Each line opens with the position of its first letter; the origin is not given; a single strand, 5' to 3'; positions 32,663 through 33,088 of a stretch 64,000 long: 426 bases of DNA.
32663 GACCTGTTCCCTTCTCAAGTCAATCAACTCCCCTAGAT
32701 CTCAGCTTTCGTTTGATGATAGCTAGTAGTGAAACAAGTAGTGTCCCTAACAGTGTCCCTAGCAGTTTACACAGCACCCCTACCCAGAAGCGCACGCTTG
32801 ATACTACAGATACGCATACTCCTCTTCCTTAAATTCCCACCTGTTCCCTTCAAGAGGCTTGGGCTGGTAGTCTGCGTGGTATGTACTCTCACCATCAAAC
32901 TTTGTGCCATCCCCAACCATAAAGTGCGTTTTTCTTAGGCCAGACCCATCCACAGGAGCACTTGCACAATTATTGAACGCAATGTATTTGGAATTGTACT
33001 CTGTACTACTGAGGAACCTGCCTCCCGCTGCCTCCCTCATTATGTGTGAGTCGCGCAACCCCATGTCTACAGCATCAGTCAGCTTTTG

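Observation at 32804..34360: Nine-fold 'L-R-R-S-H-F' plus Y-x3-Y tandem-repeat protein (possible microtubule-lattice/axonemal binder)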

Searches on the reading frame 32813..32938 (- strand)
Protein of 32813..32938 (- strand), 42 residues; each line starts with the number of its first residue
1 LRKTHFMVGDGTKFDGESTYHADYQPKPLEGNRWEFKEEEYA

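Call 14: search_solved_structures(query=A2, max_evalue=10, show_alignments=5)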
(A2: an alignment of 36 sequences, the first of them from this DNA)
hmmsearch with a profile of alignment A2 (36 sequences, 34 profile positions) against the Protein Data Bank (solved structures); distinct sequences matched with E-value up to 10: 61 (the best 60 are shown).
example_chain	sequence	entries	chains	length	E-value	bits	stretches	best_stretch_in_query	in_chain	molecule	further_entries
8glv_zj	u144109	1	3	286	3.2e-09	39.6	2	13-30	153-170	Flagellar associated protein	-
8g2z_6H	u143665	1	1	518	3.3e-08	36.4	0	4-30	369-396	Nebulin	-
8g3d_6H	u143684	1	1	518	3.4e-08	36.4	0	4-30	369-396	Nebulin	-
8sf7_6H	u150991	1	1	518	3.4e-08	36.4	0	4-30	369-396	Nebulin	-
8ou0_D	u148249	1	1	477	0.00032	23.8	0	15-31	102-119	Stabilizer of axonemal microtubules 1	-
7rro_8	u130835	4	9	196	0.075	16.3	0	18-31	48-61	Uncharacterized protein C1orf158 homolog | Cilia- and flagella-associated protein 107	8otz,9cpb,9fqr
8glv_5F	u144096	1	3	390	0.098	15.9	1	9-25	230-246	Flagellar associated protein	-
6u42_5F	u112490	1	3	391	0.099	15.9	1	9-25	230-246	FAP363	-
1sa0_A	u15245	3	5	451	0.43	13.9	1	16-31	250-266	Tubulin alpha chain | Tubulin alpha-1A chain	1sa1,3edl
8ixd_I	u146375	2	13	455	0.54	13.6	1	16-31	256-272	Tubulin alpha-1C chain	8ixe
7sj7_A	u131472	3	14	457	0.55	13.6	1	16-31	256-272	Tubulin alpha-1B chain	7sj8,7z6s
8ixa_I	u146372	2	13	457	0.55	13.6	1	16-31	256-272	Tubulin alpha-1A chain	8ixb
8ixf_I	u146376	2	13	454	0.56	13.6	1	16-31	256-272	Tubulin alpha-4A chain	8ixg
7z2a_A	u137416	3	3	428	0.58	13.5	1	16-31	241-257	Detyrosinated tubulin alpha-1B chain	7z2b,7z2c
8cla_A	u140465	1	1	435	0.59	13.5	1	16-31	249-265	Tubulin alpha-1B chain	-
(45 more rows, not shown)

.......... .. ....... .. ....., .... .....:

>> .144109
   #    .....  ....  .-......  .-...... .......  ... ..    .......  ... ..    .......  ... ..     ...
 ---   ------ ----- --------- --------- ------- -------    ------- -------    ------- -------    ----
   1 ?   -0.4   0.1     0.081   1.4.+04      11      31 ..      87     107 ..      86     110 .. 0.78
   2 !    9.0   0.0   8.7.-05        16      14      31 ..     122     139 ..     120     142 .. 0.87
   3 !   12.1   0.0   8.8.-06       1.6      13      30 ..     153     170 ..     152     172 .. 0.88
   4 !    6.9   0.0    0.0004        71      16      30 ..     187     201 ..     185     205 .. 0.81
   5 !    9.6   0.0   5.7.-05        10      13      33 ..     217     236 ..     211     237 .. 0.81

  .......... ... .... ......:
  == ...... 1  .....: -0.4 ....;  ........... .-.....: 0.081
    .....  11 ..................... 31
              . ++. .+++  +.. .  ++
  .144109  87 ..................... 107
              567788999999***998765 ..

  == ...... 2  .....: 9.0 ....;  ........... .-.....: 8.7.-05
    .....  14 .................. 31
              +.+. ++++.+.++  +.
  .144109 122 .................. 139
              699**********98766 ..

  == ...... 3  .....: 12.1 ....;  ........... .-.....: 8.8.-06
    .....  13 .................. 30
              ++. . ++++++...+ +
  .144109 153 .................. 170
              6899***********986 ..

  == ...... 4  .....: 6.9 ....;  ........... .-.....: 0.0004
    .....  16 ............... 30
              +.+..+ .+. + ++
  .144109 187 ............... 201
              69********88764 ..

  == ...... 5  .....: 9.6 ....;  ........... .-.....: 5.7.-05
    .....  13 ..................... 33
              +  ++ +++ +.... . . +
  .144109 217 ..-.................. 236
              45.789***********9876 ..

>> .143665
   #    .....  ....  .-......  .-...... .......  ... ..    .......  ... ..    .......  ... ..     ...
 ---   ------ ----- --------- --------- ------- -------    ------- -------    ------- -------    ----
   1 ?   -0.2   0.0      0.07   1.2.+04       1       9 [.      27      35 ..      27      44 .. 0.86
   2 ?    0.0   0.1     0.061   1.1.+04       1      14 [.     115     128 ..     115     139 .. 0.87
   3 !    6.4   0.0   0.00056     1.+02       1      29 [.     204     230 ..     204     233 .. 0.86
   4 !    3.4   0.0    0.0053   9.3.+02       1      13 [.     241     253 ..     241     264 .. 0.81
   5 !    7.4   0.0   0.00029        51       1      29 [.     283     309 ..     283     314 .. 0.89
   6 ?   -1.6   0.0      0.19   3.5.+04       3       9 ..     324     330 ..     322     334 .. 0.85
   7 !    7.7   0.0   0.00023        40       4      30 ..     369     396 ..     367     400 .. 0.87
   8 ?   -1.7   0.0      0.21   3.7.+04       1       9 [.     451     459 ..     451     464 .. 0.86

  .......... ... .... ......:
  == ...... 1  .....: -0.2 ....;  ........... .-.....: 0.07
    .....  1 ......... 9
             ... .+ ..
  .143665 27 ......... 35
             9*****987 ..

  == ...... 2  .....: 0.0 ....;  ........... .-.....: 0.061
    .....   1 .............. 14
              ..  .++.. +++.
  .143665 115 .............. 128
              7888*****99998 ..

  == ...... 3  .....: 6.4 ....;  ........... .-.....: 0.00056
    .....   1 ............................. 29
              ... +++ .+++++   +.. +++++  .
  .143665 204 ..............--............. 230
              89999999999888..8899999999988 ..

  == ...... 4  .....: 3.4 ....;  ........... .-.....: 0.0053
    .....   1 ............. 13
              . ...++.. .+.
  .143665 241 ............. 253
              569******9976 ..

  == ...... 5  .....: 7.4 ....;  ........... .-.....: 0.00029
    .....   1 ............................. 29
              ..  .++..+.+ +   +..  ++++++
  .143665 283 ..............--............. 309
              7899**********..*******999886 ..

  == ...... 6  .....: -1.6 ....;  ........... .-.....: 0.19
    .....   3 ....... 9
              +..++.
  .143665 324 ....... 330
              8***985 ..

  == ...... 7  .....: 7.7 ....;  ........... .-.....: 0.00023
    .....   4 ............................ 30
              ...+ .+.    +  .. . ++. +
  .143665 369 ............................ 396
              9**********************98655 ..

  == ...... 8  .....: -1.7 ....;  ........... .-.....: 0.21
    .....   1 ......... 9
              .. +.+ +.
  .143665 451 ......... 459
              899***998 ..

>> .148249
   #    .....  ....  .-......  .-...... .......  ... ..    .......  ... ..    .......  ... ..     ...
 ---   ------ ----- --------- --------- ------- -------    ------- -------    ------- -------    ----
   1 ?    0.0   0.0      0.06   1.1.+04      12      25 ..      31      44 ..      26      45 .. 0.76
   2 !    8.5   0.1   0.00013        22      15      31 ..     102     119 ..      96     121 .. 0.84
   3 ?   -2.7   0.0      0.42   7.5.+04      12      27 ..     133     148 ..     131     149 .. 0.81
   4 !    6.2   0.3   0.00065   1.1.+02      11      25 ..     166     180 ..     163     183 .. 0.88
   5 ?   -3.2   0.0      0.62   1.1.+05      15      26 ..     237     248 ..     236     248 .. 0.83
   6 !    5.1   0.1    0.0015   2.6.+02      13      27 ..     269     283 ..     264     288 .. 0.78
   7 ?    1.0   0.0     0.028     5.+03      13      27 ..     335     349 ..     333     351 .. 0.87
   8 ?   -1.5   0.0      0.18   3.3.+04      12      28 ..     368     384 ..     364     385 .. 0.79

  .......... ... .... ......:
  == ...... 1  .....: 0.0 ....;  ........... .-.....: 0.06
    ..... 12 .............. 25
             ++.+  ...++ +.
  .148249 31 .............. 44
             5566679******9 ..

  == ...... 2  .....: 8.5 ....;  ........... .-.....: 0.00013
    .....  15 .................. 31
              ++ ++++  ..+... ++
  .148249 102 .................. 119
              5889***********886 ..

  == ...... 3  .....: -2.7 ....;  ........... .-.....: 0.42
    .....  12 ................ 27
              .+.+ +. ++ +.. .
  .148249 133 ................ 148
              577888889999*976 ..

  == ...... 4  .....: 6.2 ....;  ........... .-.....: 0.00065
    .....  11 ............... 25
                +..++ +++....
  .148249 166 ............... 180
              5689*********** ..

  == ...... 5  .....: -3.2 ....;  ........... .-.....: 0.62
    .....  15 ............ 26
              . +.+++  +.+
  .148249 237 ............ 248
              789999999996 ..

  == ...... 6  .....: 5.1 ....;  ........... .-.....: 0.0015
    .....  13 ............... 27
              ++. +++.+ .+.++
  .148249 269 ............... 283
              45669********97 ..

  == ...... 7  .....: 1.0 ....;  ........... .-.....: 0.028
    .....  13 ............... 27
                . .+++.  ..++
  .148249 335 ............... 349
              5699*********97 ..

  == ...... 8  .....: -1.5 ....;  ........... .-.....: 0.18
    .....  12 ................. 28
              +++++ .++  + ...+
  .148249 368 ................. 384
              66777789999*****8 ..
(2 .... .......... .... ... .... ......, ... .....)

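Call 42: search_solved_structures(query=A3, max_evalue=1, show_alignments=0)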
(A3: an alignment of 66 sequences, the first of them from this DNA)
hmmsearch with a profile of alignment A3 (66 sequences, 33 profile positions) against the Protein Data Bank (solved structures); distinct sequences matched with E-value up to 1: 16.
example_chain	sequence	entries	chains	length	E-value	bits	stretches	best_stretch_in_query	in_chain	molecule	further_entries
8sf7_6H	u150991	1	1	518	5.8e-50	169.2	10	1-26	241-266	Nebulin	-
8g3d_6H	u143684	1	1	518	5.8e-50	169.2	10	1-26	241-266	Nebulin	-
8g2z_6H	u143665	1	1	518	9.6e-50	168.5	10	1-26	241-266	Nebulin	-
8glv_zj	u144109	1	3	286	2.9e-17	65.6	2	9-29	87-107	Flagellar associated protein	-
8ou0_D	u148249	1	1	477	2.1e-08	37.5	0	10-30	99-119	Stabilizer of axonemal microtubules 1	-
8glv_5F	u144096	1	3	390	6e-08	36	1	13-30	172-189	Flagellar associated protein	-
6u42_5F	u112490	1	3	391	6.1e-08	36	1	13-30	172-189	FAP363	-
7miz_0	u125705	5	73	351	6e-07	32.9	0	13-29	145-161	Microtubule associated protein SPM1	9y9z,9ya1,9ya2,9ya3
7tnq_0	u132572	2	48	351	8.4e-07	32.4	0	13-29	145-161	Microtubule associated protein SPM1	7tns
9e78_1U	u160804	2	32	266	4.4e-05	26.9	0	14-32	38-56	DMIP1 | STOP family protein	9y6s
9e2g_3E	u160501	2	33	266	0.00035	24.1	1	14-27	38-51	STOP axonemal protein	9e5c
9e2g_1M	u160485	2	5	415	0.033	17.8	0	16-31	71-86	Flagellar associated protein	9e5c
8snb_9R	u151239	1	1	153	0.11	16.2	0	12-29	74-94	CFAP68(UPF0686, C11orf1)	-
9v10_Ha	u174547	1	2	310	0.48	14.1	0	15-27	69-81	Luteinizing hormone beta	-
8snb_2G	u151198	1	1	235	0.54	14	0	11-27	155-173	CFAP107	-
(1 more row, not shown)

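Call 48: find_homologous_proteins(query=A4, max_evalue=0.001)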
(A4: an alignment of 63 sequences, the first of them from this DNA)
Query A4 (63 sequences): 7 candidates shared short words with the query, none scored E <= 0.001.

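Call 58: search_solved_structures(query=A3, max_evalue=1e-20, show_alignments=1)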
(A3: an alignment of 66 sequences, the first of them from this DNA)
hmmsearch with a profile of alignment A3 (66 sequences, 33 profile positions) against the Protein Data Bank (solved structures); distinct sequences matched with E-value up to 1e-20: 3.
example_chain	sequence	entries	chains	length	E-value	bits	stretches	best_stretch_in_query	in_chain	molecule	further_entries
8sf7_6H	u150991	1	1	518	5.8e-50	169.2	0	1-26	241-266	Nebulin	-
8g3d_6H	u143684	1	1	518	5.8e-50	169.2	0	1-26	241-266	Nebulin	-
8g2z_6H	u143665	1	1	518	9.6e-50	168.5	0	1-26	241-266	Nebulin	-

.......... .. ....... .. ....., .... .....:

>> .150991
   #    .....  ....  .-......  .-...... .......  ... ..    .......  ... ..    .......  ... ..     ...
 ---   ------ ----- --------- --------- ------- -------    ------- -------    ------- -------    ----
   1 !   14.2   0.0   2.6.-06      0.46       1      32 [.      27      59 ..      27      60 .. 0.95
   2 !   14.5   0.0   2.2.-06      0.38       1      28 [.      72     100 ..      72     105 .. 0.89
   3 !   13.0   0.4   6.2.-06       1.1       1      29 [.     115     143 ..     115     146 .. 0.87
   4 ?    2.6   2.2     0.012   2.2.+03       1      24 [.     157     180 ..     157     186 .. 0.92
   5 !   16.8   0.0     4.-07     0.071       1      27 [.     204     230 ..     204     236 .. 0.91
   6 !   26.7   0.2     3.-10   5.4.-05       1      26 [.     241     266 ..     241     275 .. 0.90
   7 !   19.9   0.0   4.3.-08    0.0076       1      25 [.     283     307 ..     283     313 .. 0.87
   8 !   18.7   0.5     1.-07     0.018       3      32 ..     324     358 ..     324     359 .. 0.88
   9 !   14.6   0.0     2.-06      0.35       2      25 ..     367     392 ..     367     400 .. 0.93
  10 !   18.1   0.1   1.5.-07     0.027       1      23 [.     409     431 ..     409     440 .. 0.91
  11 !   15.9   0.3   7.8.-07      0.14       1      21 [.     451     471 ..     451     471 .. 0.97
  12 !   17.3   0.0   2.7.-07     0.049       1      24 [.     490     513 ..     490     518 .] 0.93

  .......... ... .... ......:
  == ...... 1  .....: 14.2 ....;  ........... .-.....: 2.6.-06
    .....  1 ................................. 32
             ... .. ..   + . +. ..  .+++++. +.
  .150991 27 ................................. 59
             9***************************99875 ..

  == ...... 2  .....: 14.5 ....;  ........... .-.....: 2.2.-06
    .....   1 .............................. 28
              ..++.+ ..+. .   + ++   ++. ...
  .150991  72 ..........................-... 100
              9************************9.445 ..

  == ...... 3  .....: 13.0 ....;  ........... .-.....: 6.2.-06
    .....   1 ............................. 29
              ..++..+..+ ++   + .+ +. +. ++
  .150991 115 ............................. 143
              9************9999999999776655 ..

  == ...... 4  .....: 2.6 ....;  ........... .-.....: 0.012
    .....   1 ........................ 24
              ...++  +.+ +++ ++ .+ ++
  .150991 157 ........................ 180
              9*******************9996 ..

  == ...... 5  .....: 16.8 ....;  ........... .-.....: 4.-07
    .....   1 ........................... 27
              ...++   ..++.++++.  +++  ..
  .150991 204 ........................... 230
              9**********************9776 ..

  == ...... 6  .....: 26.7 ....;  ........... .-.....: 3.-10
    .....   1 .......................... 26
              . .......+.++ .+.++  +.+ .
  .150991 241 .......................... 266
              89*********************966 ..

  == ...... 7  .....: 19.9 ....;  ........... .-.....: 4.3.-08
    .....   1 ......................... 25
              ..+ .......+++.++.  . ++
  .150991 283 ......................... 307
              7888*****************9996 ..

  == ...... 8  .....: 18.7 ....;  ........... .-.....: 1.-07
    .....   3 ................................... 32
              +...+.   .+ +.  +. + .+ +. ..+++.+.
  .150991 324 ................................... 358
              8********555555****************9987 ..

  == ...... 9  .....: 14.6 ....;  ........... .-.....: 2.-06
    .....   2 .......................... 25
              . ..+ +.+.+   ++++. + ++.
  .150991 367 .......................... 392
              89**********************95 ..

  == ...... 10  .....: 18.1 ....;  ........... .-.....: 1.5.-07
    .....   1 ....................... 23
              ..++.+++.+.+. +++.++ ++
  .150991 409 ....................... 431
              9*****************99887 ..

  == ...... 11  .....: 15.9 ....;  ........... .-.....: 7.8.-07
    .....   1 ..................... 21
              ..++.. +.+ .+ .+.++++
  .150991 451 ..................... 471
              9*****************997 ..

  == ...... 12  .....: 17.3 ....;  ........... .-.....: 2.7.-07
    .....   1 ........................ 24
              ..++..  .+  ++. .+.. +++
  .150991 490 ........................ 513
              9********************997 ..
